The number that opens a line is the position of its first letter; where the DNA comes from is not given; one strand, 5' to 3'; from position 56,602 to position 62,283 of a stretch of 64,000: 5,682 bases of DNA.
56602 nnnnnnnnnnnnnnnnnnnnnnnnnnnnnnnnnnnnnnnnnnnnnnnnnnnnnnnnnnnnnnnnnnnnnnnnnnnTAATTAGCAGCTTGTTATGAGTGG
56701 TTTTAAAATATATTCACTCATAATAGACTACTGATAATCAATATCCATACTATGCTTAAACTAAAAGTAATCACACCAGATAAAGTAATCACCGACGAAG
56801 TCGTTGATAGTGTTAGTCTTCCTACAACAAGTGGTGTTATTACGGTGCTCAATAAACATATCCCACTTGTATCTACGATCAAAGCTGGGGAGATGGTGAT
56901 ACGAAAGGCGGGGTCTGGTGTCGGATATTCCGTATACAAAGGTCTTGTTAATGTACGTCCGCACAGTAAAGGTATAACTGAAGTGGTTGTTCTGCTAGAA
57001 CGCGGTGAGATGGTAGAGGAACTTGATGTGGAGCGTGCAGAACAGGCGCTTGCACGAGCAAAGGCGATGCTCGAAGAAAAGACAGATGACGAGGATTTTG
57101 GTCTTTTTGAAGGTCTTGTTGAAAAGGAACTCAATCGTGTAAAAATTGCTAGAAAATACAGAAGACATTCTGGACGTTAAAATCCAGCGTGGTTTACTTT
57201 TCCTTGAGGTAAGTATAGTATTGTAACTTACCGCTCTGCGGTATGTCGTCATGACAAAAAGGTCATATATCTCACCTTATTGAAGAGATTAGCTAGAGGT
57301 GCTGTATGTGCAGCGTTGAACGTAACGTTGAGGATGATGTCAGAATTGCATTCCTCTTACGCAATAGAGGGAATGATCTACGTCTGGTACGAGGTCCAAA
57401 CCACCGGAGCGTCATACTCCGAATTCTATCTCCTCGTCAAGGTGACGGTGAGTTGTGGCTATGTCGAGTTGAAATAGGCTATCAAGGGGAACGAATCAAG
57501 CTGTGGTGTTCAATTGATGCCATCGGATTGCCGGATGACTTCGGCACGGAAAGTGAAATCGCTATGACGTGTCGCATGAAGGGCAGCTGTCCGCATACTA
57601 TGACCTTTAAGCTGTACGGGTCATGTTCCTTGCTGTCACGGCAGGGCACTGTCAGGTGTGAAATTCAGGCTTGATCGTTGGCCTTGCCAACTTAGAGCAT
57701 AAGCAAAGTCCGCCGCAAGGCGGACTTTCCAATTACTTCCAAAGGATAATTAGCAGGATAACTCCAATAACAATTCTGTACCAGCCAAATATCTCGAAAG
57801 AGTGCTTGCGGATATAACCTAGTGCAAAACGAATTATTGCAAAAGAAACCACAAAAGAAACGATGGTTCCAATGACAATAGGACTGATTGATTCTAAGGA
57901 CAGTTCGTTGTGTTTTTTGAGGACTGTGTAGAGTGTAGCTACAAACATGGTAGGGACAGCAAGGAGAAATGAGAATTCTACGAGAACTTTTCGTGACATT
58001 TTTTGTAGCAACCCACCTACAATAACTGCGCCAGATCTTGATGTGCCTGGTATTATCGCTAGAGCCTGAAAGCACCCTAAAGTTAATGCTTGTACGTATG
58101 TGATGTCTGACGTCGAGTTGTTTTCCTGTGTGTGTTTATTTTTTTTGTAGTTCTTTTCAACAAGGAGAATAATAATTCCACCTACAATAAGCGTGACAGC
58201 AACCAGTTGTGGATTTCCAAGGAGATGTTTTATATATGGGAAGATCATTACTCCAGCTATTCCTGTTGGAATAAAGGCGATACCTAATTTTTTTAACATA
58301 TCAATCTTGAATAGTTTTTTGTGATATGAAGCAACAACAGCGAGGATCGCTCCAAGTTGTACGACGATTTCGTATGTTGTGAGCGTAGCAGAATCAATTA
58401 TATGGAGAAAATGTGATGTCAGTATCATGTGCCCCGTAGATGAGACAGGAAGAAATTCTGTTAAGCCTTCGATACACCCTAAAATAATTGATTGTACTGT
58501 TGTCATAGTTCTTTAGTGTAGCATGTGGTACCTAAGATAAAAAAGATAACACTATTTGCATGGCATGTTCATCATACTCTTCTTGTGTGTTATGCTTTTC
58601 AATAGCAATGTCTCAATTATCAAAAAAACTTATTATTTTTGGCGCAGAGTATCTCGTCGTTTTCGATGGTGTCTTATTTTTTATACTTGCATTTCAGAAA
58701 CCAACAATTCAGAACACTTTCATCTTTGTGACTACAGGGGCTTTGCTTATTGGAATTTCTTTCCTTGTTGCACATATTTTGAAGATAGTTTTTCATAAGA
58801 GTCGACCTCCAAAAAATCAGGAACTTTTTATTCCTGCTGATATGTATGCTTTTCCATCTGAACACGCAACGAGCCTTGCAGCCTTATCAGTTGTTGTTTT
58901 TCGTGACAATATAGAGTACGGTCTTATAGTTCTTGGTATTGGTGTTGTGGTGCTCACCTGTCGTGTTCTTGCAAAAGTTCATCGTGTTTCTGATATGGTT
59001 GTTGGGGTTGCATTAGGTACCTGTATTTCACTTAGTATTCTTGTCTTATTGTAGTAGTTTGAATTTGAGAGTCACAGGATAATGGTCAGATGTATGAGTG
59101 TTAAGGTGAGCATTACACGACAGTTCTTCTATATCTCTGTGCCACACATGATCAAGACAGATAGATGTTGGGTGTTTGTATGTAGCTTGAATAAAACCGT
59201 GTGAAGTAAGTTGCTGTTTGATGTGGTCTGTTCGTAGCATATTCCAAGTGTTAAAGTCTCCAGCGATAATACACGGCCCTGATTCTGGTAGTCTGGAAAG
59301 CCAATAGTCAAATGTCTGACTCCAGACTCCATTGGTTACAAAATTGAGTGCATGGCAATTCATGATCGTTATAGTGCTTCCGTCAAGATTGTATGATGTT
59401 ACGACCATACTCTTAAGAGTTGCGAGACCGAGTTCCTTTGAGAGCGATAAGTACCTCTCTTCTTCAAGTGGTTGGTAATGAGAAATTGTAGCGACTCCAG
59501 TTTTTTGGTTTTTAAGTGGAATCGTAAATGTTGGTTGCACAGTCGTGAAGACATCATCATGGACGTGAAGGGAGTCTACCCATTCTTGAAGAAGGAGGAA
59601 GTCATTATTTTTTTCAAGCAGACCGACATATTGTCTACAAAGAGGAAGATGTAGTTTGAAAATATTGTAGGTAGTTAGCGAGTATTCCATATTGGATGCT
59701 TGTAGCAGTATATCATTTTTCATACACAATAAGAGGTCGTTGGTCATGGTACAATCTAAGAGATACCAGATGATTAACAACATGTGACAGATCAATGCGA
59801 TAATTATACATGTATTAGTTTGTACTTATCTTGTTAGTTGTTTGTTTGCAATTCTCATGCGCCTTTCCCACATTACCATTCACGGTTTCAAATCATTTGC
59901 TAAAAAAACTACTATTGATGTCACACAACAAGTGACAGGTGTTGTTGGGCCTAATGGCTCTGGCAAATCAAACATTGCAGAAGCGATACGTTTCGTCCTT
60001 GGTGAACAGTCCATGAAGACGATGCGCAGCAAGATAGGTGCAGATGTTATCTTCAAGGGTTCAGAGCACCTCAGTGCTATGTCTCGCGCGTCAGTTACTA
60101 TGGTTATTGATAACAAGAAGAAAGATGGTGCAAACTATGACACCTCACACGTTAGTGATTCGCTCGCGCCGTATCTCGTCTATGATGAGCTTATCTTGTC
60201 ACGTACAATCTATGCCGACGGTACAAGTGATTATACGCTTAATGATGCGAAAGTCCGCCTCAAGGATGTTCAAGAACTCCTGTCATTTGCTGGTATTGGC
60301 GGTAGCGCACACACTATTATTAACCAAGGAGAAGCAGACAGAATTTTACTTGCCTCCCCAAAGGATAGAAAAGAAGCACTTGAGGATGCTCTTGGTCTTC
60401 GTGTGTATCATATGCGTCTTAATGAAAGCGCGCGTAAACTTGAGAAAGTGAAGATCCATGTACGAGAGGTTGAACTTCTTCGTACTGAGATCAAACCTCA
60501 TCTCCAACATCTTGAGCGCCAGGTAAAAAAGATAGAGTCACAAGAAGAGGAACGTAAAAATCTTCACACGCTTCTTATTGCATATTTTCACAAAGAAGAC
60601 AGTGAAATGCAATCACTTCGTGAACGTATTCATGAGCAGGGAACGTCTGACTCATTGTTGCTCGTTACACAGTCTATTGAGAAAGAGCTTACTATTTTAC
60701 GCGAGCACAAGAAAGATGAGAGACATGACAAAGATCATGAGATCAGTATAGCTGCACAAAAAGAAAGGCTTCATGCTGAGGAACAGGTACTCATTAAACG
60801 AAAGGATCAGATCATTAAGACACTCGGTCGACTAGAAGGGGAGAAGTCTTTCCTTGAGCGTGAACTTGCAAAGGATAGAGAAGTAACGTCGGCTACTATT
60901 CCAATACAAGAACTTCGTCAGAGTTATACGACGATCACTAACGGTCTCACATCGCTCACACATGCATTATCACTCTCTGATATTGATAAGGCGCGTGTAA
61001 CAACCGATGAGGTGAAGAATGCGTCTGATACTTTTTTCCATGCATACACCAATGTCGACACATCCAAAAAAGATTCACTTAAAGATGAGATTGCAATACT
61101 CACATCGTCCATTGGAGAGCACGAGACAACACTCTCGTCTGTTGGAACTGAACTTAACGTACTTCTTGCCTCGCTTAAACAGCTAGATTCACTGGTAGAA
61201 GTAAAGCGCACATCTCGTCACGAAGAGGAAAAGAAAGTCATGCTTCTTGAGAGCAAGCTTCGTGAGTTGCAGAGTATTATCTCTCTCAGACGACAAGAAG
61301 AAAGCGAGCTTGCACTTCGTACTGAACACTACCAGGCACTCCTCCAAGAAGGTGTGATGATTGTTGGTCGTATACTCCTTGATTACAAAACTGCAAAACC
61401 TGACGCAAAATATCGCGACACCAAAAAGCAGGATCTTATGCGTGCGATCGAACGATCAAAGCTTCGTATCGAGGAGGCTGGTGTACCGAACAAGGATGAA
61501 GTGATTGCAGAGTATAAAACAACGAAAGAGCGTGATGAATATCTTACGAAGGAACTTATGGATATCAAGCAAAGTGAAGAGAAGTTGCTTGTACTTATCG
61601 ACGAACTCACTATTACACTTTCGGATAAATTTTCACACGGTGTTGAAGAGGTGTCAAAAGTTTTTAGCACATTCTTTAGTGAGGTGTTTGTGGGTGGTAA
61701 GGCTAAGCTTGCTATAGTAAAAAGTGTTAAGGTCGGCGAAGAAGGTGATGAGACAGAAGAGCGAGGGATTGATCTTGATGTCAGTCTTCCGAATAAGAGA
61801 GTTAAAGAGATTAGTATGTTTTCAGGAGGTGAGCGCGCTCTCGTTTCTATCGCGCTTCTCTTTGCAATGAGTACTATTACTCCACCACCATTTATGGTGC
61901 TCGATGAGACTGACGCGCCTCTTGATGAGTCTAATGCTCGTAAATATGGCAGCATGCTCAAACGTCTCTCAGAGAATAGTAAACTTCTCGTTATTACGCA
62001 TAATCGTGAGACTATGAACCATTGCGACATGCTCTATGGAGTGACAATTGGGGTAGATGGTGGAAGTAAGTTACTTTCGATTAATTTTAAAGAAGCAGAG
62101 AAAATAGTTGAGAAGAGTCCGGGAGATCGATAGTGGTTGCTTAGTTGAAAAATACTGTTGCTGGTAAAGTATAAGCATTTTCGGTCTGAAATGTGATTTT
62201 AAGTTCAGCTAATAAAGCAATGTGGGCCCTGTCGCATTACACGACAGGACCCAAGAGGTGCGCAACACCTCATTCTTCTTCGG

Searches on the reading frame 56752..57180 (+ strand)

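Call 59: search_protein_families(library=pfam, proteins=[window:56752-57180:+], max_evalue=0.00001)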
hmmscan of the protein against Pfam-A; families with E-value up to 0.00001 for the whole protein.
window:56752-57180:+ (142 aa): 2 families
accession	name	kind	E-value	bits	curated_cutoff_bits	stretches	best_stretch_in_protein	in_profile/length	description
PF02823.21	ATP-synt_DE_N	-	8.1e-16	58.2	27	1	2-71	1-71/80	ATP synthase, Delta/Epsilon chain, beta-sandwich domain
PF00401.25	ATP-synt_DE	-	2.7e-06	27.9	24.6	1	89-118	1-31/47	ATP synthase, Delta/Epsilon chain, long alpha-helix domain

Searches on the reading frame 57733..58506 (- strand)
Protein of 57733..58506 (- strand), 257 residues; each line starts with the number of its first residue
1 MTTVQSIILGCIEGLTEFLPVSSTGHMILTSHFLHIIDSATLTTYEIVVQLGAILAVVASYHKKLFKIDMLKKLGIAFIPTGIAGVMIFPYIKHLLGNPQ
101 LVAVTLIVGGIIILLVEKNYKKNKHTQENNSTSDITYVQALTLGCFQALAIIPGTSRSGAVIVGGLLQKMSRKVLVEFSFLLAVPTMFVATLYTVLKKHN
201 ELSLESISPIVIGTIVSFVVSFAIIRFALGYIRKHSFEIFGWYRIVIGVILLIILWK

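Call 59: search_protein_families(library=pfam, proteins=[window:57733-58506:-], max_evalue=0.00001)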
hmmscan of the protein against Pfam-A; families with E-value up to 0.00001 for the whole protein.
window:57733-58506:- (257 aa): 1 family
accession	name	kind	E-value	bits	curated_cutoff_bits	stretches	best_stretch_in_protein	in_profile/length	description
PF02673.24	BacA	-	1.8e-74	251.1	33.4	1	7-250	2-257/257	Bacitracin resistance protein BacA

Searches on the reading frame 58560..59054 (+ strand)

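Call 59: search_protein_families(library=pfam, proteins=[window:58560-59054:+], max_evalue=0.00001)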
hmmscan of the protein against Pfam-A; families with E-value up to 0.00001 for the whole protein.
window:58560-59054:+ (164 aa): 1 family
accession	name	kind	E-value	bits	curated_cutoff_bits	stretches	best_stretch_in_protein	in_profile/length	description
PF01569.27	PAP2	-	1.9e-08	34.6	27.2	1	62-161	7-122/130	PAP2 superfamily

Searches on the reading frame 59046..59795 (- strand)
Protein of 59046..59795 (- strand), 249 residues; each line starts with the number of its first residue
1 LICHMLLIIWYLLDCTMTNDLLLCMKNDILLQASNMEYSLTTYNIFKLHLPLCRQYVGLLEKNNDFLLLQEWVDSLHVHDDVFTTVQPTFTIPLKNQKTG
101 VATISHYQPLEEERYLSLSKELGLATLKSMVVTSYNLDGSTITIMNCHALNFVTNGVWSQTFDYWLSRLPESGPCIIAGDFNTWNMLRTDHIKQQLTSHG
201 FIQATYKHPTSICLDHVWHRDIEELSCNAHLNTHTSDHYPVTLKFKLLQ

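Call 59: search_protein_families(library=pfam, proteins=[window:59046-59795:-], max_evalue=0.00001)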
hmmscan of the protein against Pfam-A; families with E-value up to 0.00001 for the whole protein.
window:59046-59795:- (249 aa): 1 family
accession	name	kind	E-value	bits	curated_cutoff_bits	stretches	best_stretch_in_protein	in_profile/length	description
PF03372.29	Exo_endo_phos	-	1.7e-09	38.2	24.5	1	42-238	2-225/225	Endonuclease/Exonuclease/phosphatase family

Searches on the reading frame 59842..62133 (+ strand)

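Call 59: search_protein_families(library=pfam, proteins=[window:59842-62133:+], max_evalue=0.00001)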
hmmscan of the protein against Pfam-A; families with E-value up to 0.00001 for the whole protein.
window:59842-62133:+ (763 aa): 5 families
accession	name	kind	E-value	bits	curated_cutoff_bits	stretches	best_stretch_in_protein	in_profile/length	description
PF02463.25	SMC_N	-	2e-60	204.4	40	1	8-737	2-214/220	RecF/RecN/SMC N terminal domain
PF13476.12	AAA_23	-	1.6e-16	61.9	27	1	11-234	2-199/201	AAA domain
PF13175.12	AAA_15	-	7.8e-15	55.8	32.1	1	6-345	1-263/374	AAA ATPase domain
PF00005.33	ABC_tran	-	8.3e-07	30.1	25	0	29-51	11-33/137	ABC transporter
PF13304.12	AAA_21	-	1.4e-06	29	27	0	31-55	1-25/304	AAA domain, putative AbiEii toxin, Type IV TA system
